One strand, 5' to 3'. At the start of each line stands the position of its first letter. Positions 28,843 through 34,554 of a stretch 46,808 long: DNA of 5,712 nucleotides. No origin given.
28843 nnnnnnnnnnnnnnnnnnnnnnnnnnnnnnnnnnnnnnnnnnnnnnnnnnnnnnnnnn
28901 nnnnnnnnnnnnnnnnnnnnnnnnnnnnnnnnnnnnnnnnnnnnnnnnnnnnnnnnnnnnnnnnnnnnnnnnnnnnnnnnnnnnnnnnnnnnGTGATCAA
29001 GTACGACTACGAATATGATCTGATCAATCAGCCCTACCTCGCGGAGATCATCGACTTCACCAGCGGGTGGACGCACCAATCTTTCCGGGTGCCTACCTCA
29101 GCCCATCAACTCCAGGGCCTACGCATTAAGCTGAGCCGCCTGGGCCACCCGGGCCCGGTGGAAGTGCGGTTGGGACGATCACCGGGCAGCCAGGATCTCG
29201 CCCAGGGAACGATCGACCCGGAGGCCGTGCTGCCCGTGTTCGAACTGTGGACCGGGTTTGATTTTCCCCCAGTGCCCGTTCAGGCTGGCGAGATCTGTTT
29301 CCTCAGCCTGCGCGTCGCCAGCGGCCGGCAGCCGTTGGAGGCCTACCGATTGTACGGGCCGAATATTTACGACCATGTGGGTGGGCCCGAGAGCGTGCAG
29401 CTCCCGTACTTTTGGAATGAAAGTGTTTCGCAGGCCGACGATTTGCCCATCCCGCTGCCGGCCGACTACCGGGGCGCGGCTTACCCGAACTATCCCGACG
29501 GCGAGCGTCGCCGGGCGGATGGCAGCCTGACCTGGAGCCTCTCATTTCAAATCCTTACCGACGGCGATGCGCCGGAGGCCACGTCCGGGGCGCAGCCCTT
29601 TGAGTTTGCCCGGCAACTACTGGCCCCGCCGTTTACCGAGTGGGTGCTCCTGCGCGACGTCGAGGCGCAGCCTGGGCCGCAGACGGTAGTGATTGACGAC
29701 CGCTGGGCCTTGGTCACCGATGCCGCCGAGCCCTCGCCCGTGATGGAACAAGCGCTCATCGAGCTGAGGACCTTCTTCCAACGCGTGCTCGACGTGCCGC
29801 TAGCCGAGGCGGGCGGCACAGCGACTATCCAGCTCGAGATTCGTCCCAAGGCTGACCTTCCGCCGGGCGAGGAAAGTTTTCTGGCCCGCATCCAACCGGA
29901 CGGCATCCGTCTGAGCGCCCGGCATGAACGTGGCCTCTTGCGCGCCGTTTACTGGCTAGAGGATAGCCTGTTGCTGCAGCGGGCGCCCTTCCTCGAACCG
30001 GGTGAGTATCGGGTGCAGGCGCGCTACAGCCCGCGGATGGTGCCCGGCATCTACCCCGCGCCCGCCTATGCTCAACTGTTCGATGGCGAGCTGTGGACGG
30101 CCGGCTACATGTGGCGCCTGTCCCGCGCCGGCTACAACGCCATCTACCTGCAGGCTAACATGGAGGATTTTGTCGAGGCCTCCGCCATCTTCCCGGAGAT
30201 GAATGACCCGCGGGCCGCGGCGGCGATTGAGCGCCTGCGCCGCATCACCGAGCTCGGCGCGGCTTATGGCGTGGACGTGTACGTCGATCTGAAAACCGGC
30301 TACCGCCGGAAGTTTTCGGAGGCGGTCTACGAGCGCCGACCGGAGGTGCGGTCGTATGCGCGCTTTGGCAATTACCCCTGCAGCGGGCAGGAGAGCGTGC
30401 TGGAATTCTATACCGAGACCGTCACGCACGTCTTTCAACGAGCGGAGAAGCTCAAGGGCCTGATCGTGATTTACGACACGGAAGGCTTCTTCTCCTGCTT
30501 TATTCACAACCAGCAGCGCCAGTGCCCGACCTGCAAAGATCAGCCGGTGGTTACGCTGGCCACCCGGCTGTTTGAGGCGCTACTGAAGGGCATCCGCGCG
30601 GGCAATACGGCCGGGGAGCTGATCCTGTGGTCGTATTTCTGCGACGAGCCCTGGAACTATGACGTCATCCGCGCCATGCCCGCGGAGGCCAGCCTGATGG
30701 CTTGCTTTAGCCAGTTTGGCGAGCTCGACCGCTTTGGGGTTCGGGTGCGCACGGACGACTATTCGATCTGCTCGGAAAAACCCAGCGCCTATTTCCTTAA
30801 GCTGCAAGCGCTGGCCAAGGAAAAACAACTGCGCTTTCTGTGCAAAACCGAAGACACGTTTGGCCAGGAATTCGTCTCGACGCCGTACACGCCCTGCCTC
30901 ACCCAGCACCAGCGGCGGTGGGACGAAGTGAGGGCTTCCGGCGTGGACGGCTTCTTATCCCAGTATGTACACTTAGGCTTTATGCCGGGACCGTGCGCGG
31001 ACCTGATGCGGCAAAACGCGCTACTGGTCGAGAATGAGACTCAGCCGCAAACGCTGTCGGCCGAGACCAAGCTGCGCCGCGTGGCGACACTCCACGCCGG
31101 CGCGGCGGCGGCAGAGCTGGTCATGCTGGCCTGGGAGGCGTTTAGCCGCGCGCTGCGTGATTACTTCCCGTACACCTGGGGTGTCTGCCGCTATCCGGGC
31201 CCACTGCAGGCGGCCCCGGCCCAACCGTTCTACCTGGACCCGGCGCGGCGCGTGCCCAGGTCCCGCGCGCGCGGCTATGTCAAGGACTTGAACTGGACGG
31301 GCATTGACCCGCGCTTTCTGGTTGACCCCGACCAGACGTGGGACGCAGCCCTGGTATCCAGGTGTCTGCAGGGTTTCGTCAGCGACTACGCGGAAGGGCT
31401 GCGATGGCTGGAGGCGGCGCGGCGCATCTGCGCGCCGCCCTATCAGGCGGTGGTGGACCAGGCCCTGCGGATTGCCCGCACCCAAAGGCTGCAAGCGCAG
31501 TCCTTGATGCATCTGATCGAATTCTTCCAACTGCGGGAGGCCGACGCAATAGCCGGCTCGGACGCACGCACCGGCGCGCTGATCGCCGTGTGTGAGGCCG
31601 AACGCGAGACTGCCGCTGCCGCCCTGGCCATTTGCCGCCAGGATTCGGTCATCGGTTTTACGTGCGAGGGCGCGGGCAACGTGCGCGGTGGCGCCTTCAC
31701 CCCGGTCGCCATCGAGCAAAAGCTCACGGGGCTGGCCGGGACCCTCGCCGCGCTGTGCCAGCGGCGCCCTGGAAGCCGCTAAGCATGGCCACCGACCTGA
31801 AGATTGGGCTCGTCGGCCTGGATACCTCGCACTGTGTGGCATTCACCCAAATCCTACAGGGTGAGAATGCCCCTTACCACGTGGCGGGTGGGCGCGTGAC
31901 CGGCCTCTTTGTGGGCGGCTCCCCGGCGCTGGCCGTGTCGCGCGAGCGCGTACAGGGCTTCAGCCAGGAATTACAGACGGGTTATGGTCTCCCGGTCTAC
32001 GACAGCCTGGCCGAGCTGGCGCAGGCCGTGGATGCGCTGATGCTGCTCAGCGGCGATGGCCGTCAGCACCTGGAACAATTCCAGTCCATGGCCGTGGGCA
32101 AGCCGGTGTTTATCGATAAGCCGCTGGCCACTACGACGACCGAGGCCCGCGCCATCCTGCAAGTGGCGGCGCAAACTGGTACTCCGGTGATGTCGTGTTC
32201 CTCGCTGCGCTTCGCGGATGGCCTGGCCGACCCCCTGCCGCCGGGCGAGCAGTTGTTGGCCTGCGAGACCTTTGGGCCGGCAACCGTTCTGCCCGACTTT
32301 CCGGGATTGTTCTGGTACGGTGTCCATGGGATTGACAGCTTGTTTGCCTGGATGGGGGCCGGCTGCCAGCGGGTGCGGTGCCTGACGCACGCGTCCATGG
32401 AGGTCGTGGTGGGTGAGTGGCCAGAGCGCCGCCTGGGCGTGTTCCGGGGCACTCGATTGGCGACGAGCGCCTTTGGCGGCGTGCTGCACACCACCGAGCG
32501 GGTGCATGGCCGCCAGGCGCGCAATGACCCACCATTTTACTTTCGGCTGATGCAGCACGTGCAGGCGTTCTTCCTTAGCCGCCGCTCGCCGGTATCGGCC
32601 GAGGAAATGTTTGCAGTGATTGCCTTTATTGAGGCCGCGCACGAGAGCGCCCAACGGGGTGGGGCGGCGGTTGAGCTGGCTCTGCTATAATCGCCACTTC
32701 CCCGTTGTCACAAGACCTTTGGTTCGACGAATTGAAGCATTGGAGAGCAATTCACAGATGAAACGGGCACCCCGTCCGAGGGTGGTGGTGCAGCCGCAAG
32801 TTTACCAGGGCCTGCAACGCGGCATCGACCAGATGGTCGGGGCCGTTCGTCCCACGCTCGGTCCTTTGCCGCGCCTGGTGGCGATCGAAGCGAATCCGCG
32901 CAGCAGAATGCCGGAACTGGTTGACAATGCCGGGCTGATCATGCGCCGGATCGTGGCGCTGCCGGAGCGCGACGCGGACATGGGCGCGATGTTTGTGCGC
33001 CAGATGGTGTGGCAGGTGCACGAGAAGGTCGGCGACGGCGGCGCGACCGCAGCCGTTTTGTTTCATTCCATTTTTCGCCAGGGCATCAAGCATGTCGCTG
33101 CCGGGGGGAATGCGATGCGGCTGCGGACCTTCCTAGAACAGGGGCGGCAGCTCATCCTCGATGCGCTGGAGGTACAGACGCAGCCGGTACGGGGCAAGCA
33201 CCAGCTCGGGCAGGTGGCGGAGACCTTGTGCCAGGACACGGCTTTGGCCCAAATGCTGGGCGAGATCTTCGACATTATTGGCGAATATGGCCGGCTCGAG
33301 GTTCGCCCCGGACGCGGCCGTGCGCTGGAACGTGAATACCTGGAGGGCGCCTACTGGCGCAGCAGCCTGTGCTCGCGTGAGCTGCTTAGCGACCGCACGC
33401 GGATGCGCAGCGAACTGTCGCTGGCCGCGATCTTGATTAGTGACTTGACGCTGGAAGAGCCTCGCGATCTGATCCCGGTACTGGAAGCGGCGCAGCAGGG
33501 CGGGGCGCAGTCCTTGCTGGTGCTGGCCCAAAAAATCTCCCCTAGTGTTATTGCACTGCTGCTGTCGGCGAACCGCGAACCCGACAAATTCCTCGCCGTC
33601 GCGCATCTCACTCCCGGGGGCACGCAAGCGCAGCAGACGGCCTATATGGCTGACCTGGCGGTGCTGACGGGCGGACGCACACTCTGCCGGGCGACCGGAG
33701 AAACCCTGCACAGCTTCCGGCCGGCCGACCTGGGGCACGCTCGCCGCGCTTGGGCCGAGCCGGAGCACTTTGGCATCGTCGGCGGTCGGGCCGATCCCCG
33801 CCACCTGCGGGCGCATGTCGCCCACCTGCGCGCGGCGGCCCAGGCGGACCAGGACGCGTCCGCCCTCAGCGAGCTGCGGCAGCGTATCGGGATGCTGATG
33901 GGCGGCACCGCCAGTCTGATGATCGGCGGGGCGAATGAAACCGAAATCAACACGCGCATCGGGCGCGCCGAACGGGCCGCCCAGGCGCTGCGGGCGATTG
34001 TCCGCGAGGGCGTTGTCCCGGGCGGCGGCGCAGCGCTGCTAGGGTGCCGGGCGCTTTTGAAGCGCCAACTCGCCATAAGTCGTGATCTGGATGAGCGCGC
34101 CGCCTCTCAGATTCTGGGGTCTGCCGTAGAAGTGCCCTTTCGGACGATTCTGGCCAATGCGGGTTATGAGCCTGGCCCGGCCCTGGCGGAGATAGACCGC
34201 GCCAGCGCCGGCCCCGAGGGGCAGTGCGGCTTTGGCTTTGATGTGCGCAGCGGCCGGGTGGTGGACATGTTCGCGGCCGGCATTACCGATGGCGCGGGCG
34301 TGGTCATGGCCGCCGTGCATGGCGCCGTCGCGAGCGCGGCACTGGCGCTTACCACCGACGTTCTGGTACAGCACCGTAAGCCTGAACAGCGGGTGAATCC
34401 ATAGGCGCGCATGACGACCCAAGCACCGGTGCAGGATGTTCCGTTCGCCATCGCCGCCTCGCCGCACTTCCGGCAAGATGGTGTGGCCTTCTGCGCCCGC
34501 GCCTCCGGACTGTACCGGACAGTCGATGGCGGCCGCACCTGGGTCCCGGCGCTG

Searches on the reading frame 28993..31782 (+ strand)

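Call 15: search_protein_families(library=pfam, proteins=[window:28993-31782:+], max_evalue=0.001)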
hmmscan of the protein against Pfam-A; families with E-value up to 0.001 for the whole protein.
window:28993-31782:+ (929 aa): 0 families

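Call 65: search_protein_families(library=ncbifam, proteins=[window:28993-31782:+], max_evalue=0.00001)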
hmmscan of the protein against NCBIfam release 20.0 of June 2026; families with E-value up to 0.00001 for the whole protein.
window:28993-31782:+ (929 aa): 0 families

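Call 87: search_protein_families(library=pfam, proteins=[window:28993-31782:+], max_evalue=5)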
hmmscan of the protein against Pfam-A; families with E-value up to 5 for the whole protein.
window:28993-31782:+ (929 aa): 1 family
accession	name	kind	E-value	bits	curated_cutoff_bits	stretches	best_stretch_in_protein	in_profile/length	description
PF02838.20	Glyco_hydro_20b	-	0.18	13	26.1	1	225-320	11-102/124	Glycosyl hydrolase family 20, domain 2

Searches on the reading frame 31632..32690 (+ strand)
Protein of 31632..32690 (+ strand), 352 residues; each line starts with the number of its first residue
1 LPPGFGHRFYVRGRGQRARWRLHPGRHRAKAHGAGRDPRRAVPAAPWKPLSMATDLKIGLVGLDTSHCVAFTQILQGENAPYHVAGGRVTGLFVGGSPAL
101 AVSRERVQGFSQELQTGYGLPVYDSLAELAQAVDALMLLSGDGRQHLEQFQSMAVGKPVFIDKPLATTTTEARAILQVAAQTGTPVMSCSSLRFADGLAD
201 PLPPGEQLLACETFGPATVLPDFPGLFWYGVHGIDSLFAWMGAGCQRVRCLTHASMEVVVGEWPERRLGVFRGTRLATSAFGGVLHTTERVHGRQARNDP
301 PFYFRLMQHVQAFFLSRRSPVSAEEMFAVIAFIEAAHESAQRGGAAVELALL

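Call 16: search_protein_families(library=pfam, proteins=[window:31632-32690:+], max_evalue=0.001)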
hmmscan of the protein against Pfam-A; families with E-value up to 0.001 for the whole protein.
window:31632-32690:+ (352 aa): 1 family
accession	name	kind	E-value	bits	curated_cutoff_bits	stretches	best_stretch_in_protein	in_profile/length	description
PF01408.29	GFO_IDH_MocA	-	3.3e-08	34.7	24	1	111-187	39-117/120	Oxidoreductase family, NAD-binding Rossmann fold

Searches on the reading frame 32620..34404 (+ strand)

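Call 15: search_protein_families(library=pfam, proteins=[window:32620-34404:+], max_evalue=0.001)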
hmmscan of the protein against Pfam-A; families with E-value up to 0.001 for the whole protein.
window:32620-34404:+ (594 aa): 1 family
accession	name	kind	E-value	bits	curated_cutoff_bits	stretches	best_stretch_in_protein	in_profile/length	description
PF00118.29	Cpn60_TCP1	-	2.1e-33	116.2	34.3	1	75-585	4-488/490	TCP-1/cpn60 chaperonin family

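Call 65: search_protein_families(library=ncbifam, proteins=[window:32620-34404:+], max_evalue=0.00001)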
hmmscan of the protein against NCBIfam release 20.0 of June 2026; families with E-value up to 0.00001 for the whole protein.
window:32620-34404:+ (594 aa): 13 families
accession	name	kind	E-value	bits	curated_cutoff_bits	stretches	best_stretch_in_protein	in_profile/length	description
NF009487.0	PRK12849.1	subfamily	6.7e-95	318.4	352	1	62-589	12-526/543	chaperonin GroEL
TIGR02348.1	GroEL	equivalog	8.1e-86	288.6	582.1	1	61-586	10-523/526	chaperonin GroEL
NF009488.0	PRK12850.1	subfamily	6.2e-85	285.7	475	1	61-587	12-525/544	chaperonin GroEL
NF009489.0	PRK12851.1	subfamily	1.7e-83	280.8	464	1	60-587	11-525/541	chaperonin GroEL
NF000592.1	PRK00013.1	subfamily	6.5e-83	279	397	1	56-585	5-522/524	chaperonin GroEL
NF010704.0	PRK14104.1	subfamily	1.2e-61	208.6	1041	1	65-584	16-523/546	chaperonin GroEL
NF038369.1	GroEL3_Chlamy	exception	3.3e-28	98.6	600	1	112-581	54-504/506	variant chaperonin GroEL3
NF038370.1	GroEL2_Chlamy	exception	1.2e-24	86.8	600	1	111-584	57-520/533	variant chaperonin GroEL2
TIGR02339.1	thermosome_arch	subfamily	1.9e-10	40.2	671.1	1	431-583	367-518/521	thermosome subunit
TIGR02344.1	chap_CCT_gamma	equivalog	7.8e-10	37.9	553.45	1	448-584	385-521/526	T-complex protein 1 subunit gamma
NF041083.2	thermosome_beta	equivalog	3.9e-08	32.7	400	1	432-583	368-517/520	thermosome subunit beta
NF041082.2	thermosome_alpha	equivalog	1e-07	31.2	450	1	432-583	367-516/519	thermosome subunit alpha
TIGR02345.1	chap_CCT_eta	equivalog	1.5e-07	30.1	669.2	1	447-586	382-521/523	T-complex protein 1 subunit eta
